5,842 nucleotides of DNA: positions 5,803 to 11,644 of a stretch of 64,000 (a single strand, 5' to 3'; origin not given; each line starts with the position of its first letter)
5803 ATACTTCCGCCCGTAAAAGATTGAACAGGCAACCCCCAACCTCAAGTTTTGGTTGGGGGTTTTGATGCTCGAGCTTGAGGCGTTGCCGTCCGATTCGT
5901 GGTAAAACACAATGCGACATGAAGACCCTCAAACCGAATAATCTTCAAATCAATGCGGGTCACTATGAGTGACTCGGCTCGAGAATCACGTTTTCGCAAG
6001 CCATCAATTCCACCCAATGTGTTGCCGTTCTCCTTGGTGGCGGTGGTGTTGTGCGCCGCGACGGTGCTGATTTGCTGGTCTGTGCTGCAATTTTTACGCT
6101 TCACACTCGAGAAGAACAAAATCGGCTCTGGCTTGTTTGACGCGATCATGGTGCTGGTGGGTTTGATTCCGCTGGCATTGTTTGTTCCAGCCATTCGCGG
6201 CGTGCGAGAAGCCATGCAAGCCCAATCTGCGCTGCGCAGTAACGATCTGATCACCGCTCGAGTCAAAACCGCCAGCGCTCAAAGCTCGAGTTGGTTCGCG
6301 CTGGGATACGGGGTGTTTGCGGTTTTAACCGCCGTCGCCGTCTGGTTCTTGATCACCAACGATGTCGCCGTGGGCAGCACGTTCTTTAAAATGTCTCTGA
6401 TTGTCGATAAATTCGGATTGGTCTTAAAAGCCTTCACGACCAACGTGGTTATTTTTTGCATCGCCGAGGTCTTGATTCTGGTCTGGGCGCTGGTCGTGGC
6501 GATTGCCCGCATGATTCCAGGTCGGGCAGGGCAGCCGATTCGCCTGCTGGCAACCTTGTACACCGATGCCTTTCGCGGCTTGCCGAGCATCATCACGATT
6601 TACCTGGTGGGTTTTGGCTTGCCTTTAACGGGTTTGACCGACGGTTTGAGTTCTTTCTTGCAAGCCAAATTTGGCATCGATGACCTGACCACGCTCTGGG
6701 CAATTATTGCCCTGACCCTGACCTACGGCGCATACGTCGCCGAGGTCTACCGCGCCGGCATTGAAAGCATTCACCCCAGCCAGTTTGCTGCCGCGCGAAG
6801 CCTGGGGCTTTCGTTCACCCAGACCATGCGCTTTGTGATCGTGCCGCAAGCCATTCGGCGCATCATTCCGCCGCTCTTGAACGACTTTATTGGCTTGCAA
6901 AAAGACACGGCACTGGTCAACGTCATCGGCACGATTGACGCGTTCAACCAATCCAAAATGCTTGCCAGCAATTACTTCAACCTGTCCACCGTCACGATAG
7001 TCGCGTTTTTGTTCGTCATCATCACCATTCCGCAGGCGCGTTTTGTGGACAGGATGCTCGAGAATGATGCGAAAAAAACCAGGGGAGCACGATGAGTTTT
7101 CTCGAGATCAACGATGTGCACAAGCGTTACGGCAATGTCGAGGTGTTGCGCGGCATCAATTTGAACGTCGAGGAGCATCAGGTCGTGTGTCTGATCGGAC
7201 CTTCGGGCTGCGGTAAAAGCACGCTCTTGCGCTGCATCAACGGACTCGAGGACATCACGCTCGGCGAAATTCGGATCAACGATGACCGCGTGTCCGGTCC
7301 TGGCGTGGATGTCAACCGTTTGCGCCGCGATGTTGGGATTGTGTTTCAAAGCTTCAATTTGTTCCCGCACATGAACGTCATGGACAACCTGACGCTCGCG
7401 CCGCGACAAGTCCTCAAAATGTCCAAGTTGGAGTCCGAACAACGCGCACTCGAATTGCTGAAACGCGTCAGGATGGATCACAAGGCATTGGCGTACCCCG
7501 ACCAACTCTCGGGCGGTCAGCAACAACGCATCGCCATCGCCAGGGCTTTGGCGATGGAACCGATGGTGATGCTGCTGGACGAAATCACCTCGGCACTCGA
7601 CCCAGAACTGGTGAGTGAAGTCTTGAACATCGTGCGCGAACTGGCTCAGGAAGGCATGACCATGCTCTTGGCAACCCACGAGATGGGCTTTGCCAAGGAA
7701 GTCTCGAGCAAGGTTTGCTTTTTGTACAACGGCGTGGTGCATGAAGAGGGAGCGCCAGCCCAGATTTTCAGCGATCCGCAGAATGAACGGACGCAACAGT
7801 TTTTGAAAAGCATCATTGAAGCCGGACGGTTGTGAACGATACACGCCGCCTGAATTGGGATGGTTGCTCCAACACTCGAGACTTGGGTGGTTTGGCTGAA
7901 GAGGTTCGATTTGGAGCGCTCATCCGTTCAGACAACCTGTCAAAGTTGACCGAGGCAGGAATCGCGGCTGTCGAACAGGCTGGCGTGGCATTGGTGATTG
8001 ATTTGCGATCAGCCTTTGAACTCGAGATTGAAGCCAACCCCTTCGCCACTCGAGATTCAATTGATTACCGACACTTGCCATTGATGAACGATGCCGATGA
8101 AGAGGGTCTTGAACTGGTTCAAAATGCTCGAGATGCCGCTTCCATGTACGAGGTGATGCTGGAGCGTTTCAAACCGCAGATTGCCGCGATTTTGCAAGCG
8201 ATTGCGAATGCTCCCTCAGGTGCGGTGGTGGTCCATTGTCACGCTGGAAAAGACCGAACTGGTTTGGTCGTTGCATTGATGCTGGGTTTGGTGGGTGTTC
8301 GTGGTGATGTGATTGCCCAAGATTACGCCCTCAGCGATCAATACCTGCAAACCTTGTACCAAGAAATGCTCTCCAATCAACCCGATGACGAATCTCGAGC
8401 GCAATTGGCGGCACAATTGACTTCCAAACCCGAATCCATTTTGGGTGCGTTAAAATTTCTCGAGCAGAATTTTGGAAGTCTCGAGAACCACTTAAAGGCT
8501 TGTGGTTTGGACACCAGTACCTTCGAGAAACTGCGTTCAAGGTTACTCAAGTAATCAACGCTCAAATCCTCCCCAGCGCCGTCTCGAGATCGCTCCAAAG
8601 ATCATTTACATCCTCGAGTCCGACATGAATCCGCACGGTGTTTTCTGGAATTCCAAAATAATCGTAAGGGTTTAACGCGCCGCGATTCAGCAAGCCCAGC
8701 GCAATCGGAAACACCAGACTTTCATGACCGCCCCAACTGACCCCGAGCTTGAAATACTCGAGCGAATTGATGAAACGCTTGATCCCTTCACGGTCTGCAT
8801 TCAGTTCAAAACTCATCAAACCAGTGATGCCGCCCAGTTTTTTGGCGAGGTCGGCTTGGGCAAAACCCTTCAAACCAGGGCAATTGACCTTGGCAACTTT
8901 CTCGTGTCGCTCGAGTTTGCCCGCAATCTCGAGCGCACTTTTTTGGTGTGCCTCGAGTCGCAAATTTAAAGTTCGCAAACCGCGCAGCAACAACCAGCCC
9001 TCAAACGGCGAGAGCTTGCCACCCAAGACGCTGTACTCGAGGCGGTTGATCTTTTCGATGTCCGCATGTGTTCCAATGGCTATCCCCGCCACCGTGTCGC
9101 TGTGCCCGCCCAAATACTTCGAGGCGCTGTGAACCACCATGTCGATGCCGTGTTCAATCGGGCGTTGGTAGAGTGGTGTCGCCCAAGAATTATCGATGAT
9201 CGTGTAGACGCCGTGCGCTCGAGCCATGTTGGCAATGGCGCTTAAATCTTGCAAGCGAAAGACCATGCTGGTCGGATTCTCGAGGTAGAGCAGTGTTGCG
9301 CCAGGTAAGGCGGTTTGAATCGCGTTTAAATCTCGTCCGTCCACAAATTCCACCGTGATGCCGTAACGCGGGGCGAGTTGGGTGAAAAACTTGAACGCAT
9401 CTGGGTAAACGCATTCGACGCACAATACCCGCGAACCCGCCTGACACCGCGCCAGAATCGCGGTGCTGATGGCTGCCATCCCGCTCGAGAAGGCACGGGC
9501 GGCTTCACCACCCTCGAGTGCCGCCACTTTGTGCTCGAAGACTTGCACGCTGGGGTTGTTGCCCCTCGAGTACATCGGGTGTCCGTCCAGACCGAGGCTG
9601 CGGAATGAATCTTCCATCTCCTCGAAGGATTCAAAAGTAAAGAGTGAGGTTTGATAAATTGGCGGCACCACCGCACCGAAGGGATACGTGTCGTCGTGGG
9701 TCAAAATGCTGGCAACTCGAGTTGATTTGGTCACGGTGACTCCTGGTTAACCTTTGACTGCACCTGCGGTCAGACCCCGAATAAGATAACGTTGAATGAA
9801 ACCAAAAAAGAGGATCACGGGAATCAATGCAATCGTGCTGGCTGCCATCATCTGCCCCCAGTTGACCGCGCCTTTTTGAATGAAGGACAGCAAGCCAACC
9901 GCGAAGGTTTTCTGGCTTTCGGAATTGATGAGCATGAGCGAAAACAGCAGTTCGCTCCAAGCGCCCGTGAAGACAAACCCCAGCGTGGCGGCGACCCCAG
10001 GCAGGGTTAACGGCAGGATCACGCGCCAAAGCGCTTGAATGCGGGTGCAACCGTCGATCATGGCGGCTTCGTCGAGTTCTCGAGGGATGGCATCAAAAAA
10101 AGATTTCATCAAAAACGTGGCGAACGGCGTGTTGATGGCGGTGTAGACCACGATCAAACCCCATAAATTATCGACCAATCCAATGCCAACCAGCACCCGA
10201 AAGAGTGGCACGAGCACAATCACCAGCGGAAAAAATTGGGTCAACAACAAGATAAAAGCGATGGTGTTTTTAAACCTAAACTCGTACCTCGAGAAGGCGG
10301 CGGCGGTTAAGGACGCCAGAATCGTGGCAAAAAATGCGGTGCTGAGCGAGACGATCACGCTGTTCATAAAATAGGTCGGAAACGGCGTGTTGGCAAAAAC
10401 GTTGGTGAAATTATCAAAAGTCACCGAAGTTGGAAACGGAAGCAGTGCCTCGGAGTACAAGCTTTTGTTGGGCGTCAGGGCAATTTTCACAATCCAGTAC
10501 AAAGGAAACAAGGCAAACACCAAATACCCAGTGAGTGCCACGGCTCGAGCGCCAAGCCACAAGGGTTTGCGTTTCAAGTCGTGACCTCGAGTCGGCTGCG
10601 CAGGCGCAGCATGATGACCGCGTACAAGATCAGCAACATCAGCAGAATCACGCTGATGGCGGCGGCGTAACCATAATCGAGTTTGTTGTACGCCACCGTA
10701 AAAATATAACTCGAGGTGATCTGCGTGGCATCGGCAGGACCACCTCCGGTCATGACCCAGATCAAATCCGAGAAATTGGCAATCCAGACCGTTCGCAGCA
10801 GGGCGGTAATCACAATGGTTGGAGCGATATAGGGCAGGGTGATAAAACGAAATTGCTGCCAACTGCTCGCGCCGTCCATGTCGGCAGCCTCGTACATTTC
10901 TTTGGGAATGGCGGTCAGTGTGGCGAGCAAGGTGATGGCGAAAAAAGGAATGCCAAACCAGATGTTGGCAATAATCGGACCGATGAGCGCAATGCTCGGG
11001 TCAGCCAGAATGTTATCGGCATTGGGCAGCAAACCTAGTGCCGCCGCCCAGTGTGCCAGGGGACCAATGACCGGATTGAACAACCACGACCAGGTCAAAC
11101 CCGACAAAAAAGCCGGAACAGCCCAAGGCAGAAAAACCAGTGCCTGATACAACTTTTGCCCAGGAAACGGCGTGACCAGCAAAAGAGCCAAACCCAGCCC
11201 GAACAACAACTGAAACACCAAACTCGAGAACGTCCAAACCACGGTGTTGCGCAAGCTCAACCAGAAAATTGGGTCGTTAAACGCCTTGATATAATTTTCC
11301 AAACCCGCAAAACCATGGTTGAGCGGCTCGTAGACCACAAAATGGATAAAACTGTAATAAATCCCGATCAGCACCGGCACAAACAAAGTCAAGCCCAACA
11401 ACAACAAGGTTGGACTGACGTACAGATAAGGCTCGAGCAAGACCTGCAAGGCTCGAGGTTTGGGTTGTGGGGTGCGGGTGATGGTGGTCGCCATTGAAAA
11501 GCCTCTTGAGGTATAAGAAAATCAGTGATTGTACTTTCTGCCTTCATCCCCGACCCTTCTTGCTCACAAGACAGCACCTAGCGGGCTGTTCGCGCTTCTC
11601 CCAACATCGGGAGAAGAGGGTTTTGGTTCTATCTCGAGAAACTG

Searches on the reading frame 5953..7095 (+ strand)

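Call 17: search_protein_families(library=pfam, proteins=[window:5953-7095:+])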
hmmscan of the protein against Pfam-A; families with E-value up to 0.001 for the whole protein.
window:5953-7095:+ (380 aa): 1 family
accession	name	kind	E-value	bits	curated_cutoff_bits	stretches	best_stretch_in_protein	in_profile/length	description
PF00528.27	BPD_transp_1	-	1.5e-19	70.9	26.4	1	191-361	11-167/184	Binding-protein-dependent transport system inner membrane component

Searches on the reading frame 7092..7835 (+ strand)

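Call 17: search_protein_families(library=pfam, proteins=[window:7092-7835:+])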
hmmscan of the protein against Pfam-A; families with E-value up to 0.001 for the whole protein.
window:7092-7835:+ (247 aa): 10 families
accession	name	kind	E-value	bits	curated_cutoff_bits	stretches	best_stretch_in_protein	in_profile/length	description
PF00005.33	ABC_tran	-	2.2e-35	122.7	25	1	19-167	1-137/137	ABC transporter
PF13304.12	AAA_21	-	2.5e-13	51.2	27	2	131-198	230-300/304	AAA domain, putative AbiEii toxin, Type IV TA system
PF02463.25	SMC_N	-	1.5e-09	38.1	40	1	29-205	24-206/220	RecF/RecN/SMC N terminal domain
PF03215.21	Rad17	-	2.3e-06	28.1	23.8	1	17-119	33-131/186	Rad17 P-loop domain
PF03193.22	RsgA_GTPase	-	2.1e-05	24.9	30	1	26-66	104-143/174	RsgA GTPase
PF00931.28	NB-ARC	-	0.00018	21.3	23.5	0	26-50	15-39/248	NB-ARC domain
PF00004.35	AAA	-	0.00029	21.7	21.2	0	32-197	1-110/131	ATPase family associated with various cellular activities (AAA)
PF13401.12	AAA_22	-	0.00037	21.3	27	0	28-185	4-108/130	AAA domain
PF07728.20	AAA_5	-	0.00054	20.4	22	0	32-48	2-18/139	AAA domain (dynein-related subfamily)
PF13476.12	AAA_23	-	0.00097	20.3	27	0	23-50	14-40/201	AAA domain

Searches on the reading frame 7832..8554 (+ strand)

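Call 17: search_protein_families(library=pfam, proteins=[window:7832-8554:+])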
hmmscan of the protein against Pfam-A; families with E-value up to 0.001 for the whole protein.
window:7832-8554:+ (240 aa): 6 families
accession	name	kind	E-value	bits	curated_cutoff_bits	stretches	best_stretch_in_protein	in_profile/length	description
PF13350.11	Y_phosphatase3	-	5.1e-57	194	22.2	1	7-239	1-239/240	Tyrosine phosphatase family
PF22784.1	PTP-SAK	-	5.2e-07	30.3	27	1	116-163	72-121/153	Swiss Army Knife protein, DSP-PTPase phosphatase domain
PF22785.1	Tc-R-P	-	5.3e-05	24.2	27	0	117-151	65-101/106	Polymorphic toxin system, DSP-PTPase phosphatase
PF03162.18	Y_phosphatase2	-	0.00011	22.2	27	1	71-166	51-128/165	Tyrosine phosphatase family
PF22741.1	PTP-NADK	-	0.00081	19.3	27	0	116-153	94-131/163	DSP-PTPase phosphatase fused to NAD+ Kinase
PF00782.25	DSPc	-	0.00098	19.4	33.5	0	73-148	36-92/133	Dual specificity phosphatase, catalytic domain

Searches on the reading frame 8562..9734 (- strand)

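Call 17: search_protein_families(library=pfam, proteins=[window:8562-9734:-])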
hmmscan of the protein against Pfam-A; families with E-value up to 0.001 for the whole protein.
window:8562-9734:- (390 aa): 3 families
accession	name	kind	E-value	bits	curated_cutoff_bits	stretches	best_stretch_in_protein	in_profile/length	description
PF01053.26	Cys_Met_Meta_PP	-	6.6e-103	344.6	27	1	13-387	10-380/381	Cys/Met metabolism PLP-dependent enzyme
PF01212.27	Beta_elim_lyase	-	3.7e-05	23.6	27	1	56-275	27-266/288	Beta-eliminating lyase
PF00155.27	Aminotran_1_2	-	0.00012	21.8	19.7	1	66-212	47-225/361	Aminotransferase class I and II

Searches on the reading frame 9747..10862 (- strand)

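Call 17: search_protein_families(library=pfam, proteins=[window:9747-10862:-])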
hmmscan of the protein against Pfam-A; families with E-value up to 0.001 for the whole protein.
window:9747-10862:- (371 aa): 1 family
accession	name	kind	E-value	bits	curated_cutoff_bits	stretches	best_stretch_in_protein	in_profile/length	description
PF00528.27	BPD_transp_1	-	2.8e-21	76.5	26.4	1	181-364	3-182/184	Binding-protein-dependent transport system inner membrane component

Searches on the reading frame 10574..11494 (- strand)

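Call 58: search_protein_families(library=pfam, proteins=[window:10574-11494:-])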
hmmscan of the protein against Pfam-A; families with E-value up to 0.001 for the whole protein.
window:10574-11494:- (306 aa): 1 family
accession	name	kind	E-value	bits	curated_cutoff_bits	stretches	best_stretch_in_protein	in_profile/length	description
PF00528.27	BPD_transp_1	-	8.7e-16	58.6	26.4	1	96-302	2-182/184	Binding-protein-dependent transport system inner membrane component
